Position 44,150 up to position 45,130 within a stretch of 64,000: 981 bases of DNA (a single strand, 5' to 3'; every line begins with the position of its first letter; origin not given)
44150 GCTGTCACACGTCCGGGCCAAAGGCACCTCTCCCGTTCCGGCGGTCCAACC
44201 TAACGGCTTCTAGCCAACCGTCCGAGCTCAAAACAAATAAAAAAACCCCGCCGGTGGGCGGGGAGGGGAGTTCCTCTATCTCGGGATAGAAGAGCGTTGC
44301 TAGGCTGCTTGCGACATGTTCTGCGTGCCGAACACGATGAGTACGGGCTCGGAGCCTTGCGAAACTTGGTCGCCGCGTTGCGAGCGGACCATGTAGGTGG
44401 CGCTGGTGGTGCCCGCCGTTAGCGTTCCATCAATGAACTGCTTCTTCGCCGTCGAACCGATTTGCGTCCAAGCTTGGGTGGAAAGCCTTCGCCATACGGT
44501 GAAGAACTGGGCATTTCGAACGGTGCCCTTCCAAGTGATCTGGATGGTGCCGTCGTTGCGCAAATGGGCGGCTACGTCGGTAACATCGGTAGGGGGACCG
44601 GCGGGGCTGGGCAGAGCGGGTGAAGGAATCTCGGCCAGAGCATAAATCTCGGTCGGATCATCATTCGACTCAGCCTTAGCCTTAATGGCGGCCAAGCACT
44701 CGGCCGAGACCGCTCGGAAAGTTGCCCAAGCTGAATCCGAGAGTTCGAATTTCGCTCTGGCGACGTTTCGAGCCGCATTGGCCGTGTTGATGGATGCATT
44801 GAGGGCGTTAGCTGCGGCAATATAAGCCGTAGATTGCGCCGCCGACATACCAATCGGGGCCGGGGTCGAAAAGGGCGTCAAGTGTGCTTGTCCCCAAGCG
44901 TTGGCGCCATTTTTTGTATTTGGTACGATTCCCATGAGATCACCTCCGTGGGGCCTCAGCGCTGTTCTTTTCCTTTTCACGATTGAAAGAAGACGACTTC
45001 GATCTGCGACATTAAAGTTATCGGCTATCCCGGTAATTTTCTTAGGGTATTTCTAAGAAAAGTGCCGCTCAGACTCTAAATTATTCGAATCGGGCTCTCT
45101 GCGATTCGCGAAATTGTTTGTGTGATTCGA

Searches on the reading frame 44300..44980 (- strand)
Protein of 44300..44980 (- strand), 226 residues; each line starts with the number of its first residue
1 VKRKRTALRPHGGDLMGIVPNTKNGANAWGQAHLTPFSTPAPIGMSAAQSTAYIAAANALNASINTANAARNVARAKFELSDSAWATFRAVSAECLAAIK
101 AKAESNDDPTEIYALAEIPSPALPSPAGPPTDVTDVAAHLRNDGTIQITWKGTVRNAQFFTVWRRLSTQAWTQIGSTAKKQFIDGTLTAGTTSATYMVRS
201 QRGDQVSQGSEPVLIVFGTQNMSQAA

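Call 3: search_protein_families(library=pfam, proteins=[window:44300-44980:-], max_evalue=1)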
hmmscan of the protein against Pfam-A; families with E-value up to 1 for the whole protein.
window:44300-44980:- (226 aa): 1 family
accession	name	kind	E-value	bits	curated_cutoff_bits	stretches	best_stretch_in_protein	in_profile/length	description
PF11625.14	DUF3253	-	0.11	13.2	22.1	0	132-154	44-66/81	Protein of unknown function (DUF3253)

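Call 75: search_protein_families(library=padloc, proteins=[window:44300-44980:-], max_evalue=0.01)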
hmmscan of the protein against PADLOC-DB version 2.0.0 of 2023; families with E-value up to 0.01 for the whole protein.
window:44300-44980:- (226 aa): 0 families
